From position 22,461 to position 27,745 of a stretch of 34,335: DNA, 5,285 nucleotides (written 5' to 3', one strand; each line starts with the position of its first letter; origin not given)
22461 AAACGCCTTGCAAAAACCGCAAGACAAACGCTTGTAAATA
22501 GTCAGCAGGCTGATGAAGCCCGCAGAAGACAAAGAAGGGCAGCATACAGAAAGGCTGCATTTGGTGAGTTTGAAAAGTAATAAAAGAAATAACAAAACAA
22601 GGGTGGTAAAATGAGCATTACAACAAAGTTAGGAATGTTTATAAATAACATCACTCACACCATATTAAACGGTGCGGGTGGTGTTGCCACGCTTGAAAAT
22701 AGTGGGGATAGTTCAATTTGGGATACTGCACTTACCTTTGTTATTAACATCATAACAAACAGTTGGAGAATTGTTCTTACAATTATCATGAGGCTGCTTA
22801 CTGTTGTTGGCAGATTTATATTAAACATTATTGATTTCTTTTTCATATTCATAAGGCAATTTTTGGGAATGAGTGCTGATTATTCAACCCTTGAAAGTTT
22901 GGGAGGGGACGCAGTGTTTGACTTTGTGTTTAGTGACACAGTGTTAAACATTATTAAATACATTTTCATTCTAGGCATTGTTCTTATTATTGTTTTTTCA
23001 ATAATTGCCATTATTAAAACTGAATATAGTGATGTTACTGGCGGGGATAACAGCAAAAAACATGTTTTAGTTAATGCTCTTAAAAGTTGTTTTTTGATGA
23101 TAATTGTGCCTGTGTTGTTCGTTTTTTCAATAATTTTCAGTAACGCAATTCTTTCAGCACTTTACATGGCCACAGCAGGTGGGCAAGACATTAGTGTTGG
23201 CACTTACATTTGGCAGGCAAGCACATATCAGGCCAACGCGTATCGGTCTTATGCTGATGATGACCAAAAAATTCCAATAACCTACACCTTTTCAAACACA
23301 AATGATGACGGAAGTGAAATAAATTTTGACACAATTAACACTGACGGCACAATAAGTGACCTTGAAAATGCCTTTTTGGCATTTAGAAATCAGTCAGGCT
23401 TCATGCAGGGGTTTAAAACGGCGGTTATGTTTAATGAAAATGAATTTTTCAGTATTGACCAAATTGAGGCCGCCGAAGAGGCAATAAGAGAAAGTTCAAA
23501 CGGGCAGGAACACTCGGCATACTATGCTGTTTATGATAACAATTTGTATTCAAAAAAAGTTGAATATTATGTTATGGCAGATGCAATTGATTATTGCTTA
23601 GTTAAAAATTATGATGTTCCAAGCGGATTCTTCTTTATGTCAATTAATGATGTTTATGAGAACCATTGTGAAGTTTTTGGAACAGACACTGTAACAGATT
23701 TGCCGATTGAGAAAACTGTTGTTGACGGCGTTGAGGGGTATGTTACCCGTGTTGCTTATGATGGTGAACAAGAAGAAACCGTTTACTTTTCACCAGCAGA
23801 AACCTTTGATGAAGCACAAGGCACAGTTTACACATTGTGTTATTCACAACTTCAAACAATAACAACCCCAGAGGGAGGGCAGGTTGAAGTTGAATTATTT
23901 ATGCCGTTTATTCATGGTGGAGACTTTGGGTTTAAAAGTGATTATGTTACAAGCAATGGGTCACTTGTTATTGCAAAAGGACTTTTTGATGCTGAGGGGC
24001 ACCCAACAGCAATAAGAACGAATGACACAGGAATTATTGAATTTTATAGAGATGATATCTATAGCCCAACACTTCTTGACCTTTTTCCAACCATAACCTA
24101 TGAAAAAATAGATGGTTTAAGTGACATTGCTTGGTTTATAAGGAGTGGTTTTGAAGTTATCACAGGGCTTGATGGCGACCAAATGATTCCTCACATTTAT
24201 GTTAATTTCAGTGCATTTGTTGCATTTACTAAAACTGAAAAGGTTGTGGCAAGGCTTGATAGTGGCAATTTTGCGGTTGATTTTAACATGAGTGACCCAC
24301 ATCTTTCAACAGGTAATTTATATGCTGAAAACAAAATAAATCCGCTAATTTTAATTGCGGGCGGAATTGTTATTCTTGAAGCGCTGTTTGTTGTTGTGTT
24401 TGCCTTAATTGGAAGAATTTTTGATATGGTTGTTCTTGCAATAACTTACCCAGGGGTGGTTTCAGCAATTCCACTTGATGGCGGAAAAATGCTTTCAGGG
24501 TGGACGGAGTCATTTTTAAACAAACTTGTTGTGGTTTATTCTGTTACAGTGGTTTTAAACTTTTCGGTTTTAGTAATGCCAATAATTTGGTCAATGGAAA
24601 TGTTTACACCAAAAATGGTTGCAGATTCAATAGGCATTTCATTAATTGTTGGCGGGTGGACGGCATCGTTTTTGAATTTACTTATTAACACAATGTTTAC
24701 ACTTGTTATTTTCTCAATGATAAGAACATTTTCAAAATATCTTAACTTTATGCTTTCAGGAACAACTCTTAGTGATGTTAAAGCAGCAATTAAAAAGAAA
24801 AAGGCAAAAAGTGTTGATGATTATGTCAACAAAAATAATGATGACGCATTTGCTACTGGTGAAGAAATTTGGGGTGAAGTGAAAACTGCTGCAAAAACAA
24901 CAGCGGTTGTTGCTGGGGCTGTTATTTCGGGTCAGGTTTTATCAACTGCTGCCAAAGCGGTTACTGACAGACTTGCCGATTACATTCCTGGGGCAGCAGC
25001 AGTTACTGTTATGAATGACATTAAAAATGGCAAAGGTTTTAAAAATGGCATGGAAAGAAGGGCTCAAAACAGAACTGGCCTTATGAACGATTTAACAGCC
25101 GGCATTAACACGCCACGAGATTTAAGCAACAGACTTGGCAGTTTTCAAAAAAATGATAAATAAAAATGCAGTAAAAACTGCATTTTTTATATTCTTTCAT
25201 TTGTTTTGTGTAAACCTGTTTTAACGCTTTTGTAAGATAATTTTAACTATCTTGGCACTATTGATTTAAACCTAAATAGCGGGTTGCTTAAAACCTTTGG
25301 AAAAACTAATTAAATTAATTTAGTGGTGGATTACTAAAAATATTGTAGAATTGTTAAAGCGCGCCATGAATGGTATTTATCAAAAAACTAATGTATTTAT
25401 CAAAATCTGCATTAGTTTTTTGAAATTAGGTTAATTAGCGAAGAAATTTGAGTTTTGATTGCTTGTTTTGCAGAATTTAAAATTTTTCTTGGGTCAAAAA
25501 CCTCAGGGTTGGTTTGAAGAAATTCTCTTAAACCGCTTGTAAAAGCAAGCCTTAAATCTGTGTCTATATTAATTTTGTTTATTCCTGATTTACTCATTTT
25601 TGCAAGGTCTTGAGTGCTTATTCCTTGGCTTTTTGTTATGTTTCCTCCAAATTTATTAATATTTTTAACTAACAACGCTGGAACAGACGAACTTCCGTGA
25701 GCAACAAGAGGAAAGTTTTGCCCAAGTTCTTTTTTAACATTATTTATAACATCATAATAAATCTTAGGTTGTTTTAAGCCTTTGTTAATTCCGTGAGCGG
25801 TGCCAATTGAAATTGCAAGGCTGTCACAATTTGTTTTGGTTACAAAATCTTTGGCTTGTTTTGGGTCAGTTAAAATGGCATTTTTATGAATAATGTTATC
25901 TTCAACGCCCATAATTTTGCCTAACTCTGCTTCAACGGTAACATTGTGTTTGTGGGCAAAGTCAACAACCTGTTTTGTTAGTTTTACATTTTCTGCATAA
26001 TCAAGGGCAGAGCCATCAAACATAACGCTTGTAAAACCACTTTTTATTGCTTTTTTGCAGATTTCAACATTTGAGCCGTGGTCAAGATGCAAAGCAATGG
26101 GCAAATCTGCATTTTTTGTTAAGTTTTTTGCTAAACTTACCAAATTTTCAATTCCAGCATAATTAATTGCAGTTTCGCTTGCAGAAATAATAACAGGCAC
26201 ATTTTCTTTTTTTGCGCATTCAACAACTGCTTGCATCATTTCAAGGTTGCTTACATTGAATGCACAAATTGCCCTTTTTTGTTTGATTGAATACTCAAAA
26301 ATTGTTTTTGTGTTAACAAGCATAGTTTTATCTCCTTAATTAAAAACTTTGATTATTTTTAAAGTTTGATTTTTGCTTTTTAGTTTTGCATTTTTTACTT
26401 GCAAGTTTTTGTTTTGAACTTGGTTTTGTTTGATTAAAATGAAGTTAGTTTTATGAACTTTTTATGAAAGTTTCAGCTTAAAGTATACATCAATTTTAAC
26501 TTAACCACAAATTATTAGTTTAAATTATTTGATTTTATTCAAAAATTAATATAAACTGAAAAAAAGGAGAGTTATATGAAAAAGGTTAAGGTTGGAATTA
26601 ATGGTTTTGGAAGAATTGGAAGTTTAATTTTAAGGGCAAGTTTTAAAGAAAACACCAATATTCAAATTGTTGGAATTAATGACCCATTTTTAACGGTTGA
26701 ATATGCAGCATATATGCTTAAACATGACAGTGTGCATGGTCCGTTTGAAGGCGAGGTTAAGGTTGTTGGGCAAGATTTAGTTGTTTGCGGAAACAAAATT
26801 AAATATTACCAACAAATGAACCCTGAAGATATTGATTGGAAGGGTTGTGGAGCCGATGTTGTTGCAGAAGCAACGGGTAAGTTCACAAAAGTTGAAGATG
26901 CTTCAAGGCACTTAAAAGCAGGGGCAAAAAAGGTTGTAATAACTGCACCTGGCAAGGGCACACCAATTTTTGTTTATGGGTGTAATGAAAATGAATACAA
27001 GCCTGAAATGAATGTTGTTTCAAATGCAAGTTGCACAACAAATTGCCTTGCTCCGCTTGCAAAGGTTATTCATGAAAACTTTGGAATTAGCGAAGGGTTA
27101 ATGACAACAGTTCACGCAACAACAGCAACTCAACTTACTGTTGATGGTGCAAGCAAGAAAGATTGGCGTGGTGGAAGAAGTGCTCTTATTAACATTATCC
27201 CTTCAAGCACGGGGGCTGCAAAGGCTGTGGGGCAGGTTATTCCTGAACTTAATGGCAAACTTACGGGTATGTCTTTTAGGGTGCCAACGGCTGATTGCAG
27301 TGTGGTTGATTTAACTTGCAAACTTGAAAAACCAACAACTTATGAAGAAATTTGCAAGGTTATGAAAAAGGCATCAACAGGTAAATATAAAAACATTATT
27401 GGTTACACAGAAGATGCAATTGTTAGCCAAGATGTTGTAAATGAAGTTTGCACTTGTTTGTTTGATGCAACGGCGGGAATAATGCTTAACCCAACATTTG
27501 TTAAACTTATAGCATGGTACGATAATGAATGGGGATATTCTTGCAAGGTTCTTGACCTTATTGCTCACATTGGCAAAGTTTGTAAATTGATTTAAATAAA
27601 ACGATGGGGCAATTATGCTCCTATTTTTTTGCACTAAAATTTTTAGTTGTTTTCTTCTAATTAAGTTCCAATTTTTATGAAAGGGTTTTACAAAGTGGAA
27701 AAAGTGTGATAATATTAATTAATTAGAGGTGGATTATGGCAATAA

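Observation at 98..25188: Compact divergent T4SS-like locus with an unusual parts list: 2 pilin-like genes, T4CP, VirB3-VirB4 fusion, 3 giant membrane paralogues and a surface protein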

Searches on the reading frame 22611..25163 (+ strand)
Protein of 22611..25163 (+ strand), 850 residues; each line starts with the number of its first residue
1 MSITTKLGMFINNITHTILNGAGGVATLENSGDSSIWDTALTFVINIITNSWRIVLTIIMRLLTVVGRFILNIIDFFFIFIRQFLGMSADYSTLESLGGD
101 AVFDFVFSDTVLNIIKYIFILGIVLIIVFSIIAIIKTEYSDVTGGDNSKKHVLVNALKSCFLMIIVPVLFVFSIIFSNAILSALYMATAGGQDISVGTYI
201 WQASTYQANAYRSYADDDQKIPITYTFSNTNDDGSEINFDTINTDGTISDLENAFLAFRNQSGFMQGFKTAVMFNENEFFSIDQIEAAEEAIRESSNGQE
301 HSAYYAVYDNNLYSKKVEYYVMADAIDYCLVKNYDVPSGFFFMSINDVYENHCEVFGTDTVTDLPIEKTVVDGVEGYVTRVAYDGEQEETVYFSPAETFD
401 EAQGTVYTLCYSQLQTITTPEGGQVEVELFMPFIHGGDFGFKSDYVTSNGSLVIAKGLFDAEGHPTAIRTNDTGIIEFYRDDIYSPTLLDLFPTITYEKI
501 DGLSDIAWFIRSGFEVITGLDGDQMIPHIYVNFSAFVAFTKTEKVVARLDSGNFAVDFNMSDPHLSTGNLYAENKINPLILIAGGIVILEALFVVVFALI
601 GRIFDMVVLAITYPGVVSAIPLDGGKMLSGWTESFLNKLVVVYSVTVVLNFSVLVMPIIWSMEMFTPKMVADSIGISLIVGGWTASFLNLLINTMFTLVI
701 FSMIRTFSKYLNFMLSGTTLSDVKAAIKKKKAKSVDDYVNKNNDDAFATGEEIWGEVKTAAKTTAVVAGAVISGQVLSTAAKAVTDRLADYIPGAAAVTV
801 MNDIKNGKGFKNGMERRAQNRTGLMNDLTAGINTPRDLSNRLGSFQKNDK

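Call 4: search_protein_families(library=pfam, proteins=[window:22611-25163:+], max_evalue=0.01)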
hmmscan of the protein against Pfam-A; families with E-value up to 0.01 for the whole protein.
window:22611-25163:+ (850 aa): 0 families

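Call 7: search_protein_families(library=ncbifam, proteins=[window:22611-25163:+], max_evalue=0.01)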
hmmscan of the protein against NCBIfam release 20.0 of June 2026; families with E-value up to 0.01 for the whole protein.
window:22611-25163:+ (850 aa): 2 families
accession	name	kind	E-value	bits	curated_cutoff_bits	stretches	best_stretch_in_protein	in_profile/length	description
NF045848.1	MMCAP2_0566_fam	domain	1.1e-26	93.9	90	2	565-712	182-313/322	MMCAP2_0566 family conjugal transfer protein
NF045889.1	ICE_Mbov_0396_TM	equivalog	5.4e-16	58.9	70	2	559-707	163-297/306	Mbov_0396 family ICE element transmembrane protein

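Call 21: find_homologous_proteins(query=window:22611-25163:+, max_evalue=0.001)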
Query window:22611-25163:+ (850 aa): 27 proteins with E <= 0.001 among 8000 candidates.
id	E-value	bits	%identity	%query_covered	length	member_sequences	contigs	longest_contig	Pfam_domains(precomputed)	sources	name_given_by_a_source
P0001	0.0e+0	1795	94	100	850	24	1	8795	-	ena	-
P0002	0.0e+0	1089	57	99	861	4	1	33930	-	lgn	-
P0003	1.6e-281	955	53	99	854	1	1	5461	-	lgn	-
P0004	6.2e-274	929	52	100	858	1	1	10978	-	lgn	-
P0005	2.9e-224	765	46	97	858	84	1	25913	-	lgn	-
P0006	1.1e-217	743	44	98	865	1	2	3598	-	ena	-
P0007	3.2e-215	735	46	93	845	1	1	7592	-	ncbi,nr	ncbi:MAG: hypothetical protein IJT25_00140 [Clostridia bacterium]|nr:hypothetical protein [Clostridi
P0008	1.9e-214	733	46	94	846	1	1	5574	-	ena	-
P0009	1.5e-207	710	43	98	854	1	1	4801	-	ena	-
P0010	1.8e-193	663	40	99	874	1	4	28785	-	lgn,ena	-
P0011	6.3e-184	632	42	95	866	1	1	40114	-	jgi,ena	-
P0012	9.0e-142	492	36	93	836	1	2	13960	-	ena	-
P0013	9.1e-132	459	35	94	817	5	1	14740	-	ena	-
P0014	7.3e-112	393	32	95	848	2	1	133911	-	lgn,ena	-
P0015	2.1e-111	392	35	89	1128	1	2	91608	-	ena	-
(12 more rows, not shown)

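Call 36: predict_structure(alignment_id=A1)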
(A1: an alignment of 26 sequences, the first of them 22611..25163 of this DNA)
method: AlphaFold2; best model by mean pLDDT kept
length: 850 residues; sequences in the alignment: 26
mean_pLDDT: 70.6   pTM: 0.64
mean pLDDT of the five models: 70.6, 69.4, 66.4, 64.6, 62.7
residues with pLDDT >= 90: 76; 70-90: 459; 50-70: 208; < 50: 107
segments of 3 or more residues with pLDDT < 50: 1-38, 246-251, 487-493, 501-505, 532-536, 767-801
pLDDT, mean of each block of 10 residues (from residue 1): 31 32 29 43 60 75 84 80 61 53 64 72 79 73 63 76 74 66 59 69 87 89 74 53 48 56 67 76 82 75 75 84 90 78 92 85 87 90 83 90 91 80 80 84 85 92 90 90 61 51 52 56 55 51 85 83 84 83 82 78 73 78 76 76 74 75 74 66 72 81 76 70 73 70 62 68 50 44 40 42 60 74 72 68 71
secondary structure, 60 per line:
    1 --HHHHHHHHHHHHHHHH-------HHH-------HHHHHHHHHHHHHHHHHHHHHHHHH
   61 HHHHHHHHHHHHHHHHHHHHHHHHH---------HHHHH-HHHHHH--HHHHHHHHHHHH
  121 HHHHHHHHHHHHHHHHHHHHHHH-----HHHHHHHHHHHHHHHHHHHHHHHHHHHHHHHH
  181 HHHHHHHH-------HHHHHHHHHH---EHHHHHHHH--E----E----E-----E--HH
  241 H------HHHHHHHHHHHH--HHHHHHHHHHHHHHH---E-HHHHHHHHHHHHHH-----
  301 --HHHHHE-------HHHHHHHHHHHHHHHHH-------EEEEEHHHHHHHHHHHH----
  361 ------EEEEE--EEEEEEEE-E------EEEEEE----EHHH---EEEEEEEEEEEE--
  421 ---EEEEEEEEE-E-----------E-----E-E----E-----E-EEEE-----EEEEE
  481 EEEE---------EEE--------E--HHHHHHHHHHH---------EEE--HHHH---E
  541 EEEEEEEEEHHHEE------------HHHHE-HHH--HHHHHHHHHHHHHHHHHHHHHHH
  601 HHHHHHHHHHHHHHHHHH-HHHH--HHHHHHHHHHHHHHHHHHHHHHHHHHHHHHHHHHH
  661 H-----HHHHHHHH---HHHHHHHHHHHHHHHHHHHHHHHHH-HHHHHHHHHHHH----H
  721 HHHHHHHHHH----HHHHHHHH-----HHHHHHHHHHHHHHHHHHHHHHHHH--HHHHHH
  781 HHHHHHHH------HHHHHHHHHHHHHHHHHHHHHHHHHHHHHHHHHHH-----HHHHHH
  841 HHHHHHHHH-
elements in order (helices of 4 or more, strands of 3 or more residues): H3-18 H36-85 H95-99 H101-106 H109-143 H149-188 H196-205 H210-217 H248-259 H262-276 H282-295 H303-307 H316-332 E340-344 H345-356 E367-371 E374-381 E390-395 E407-418 E424-432 E467-470 E476-484 E494-496 H508-518 E528-530 H533-536 E540-549 H567-570 H578-618 H620-623 H626-661 H667-674 H678-702 H704-715 H720-730 H735-742 H748-772 H775-788 H795-829 H835-849

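Call 39: fold_search(model_id=the predicted structure, library=pdb)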
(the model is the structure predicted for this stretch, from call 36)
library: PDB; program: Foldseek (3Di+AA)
matches with E <= 10: 275; with E <= 0.001: 0
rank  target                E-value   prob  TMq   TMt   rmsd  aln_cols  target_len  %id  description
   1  3udg_C                5.9e-02  0.16  0.04  0.13  19.8       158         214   11  Structure of Deinococcus radiodurans SSB bound to ssDNA (released 2012-05-16)
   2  3udg_A                7.3e-02  0.20  0.04  0.15  18.3       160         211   10  Structure of Deinococcus radiodurans SSB bound to ssDNA (released 2012-05-16)
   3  3udg_B                7.3e-02  0.15  0.04  0.14  22.1       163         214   12  Structure of Deinococcus radiodurans SSB bound to ssDNA (released 2012-05-16)
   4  6bhw_B                2.4e-01  0.20  0.04  0.23  14.1        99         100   12  B. subtilis SsbA (released 2018-12-19)
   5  5xgt_A                3.8e-01  0.30  0.04  0.23  13.6        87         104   14  Crystal structure of the N-terminal domain of Staphylococcus aureus single-stranded DNA-binding protein SsbA at 1.82 a (released 2017-08-09)
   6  6zod_C                3.8e-01  0.02  0.06  0.06  40.1       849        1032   10  Fusidic acid binding to the allosteric deep transmembrane domain binding pocket, TM7/TM8 groove, and TM1/TM2 groove of (released 2021-05-19)
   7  5ypz_A                4.6e-01  0.02  0.04  0.07  28.8       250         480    9  Crystal structure of minor pilin CofB from CFA/III complexed with N-terminal peptide fragment of CofJ (released 2018-06-27)
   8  8gw5_A                4.9e-01  0.30  0.04  0.25  13.3        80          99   14  Crystal structure of SaSsbA complexed with glycerol (released 2023-09-20)
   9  1sru_B                6.7e-01  0.21  0.04  0.26  12.6        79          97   14  Crystal structure of full length E. coli SSB protein (released 2004-08-03)
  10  5yun_A                6.7e-01  0.18  0.04  0.25  13.6        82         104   12  Crystal structure of SSB complexed with myc (released 2018-10-10)
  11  6cnn_A                7.0e-01  0.08  0.07  0.13  24.6       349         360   12  Cryo-EM structure of the human SK4/calmodulin channel complex in the Ca2+ bound state I (released 2018-05-02)
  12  5yhf                  7.0e-01  0.05  0.06  0.07  29.5       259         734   14  Crystal structure of SecDF in Super-membrane-facing form (released 2018-02-14)
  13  8rtd_L                7.4e-01  0.57  0.11  0.30   6.8       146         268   14  Stalk-Arches-IMC structure from the fully-assembled R388 type IV secretion system determined by cryo-EM. (released 2024-06-19)
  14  6bhw_E                7.4e-01  0.20  0.04  0.26  13.3        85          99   12  B. subtilis SsbA (released 2018-12-19)
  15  7ym1_A                7.4e-01  0.20  0.04  0.24  13.4        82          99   13  Structure of SsbA protein in complex with the anticancer drug 5-fluorouracil (released 2023-08-02)
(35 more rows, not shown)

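Call 89: search_protein_representatives(alignment_id=A1)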
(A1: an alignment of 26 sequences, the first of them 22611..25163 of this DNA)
Query: 26 sequences, 833 profile positions. Proteins with E-value up to 0.001 (for the whole library): 2247; up to 1e-10: 1929; up to 1e-30: 907. The best 150 are listed.
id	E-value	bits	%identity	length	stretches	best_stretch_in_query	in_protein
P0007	0.0e+00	1071.5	-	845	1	2-831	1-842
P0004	0.0e+00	1064.0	-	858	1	1-829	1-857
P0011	4.7e-285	964.9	-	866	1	3-832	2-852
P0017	2.8e-274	929.3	-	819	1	12-817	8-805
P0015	1.7e-264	896.9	-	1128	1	11-807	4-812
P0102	1.7e-263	893.6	-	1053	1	6-811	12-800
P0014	1.9e-259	880.2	-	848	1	30-793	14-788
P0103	1.2e-257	874.3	-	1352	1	14-821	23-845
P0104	1.3e-255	867.5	-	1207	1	26-789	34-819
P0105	5.6e-255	865.4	-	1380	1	7-820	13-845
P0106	1.6e-254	863.9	-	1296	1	7-822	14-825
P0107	2.9e-253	859.8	-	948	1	16-821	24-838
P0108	5.5e-251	852.2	-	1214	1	3-830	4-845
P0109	1.6e-247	840.7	-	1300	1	11-807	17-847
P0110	1.1e-246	837.9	-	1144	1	32-826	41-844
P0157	4.0e-169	581.4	-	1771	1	11-807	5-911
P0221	9.5e-102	358.5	-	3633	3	523-807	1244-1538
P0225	1.2e-100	354.9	-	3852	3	25-229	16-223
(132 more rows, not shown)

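Call 90: search_protein_families(library=pfam, proteins=[P0225, P0221, P0157], max_evalue=0.001)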
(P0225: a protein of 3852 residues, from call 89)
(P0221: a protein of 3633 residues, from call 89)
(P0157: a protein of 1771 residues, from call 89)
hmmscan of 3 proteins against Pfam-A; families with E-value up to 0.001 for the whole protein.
P0225 (3852 aa): 0 families

P0221 (3633 aa): 0 families

P0157 (1771 aa): 0 families

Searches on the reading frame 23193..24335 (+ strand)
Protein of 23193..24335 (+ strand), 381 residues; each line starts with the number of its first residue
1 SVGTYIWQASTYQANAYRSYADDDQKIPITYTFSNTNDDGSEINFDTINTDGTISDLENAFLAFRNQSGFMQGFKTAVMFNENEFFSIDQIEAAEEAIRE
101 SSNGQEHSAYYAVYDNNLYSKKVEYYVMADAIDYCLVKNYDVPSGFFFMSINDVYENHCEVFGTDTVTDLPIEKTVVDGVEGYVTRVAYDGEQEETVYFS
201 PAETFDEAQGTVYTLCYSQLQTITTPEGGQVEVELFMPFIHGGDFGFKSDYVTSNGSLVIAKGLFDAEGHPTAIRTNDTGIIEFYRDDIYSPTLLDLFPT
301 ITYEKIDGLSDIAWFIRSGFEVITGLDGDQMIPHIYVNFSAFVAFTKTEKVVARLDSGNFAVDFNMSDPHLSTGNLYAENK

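Call 62: search_protein_families(library=pfam, proteins=[window:23193-24335:+], max_evalue=1)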
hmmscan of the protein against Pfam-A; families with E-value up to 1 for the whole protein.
window:23193-24335:+ (381 aa): 1 family
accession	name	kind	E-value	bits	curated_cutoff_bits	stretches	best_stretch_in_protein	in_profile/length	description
PF03539.19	Spuma_A9PTase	-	0.19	12.3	21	1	93-143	30-78/163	Spumavirus aspartic protease (A9)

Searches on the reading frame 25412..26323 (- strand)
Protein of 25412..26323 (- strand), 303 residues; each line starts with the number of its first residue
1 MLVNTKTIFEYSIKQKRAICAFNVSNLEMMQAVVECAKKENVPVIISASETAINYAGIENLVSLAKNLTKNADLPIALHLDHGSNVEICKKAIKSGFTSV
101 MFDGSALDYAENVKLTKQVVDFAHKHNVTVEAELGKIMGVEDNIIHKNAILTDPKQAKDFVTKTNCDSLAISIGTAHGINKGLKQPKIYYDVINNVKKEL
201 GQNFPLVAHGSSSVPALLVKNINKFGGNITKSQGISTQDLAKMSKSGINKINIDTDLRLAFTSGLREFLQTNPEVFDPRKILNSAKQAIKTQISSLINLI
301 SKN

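Call 5: search_protein_families(library=pfam, proteins=[window:25412-26323:-], max_evalue=0.01)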
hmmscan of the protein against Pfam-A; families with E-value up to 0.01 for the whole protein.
window:25412-26323:- (303 aa): 2 families
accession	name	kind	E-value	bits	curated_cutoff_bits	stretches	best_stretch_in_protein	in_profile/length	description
PF01116.26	F_bP_aldolase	-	9.7e-90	301.3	25.5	1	3-301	1-273/277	Fructose-bisphosphate aldolase class-II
PF03932.20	CutC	-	0.0088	16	23.3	0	21-125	65-169/202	CutC family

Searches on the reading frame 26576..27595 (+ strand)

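Call 5: search_protein_families(library=pfam, proteins=[window:26576-27595:+], max_evalue=0.01)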
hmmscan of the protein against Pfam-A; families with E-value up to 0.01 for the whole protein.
window:26576-27595:+ (339 aa): 2 families
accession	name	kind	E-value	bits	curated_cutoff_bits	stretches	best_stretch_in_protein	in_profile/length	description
PF02800.25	Gp_dh_C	-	4e-65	218.7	24.4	1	158-315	1-158/158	Glyceraldehyde 3-phosphate dehydrogenase, C-terminal domain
PF00044.30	Gp_dh_N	-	1.1e-33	116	31.7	1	4-105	1-100/101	Glyceraldehyde 3-phosphate dehydrogenase, NAD binding domain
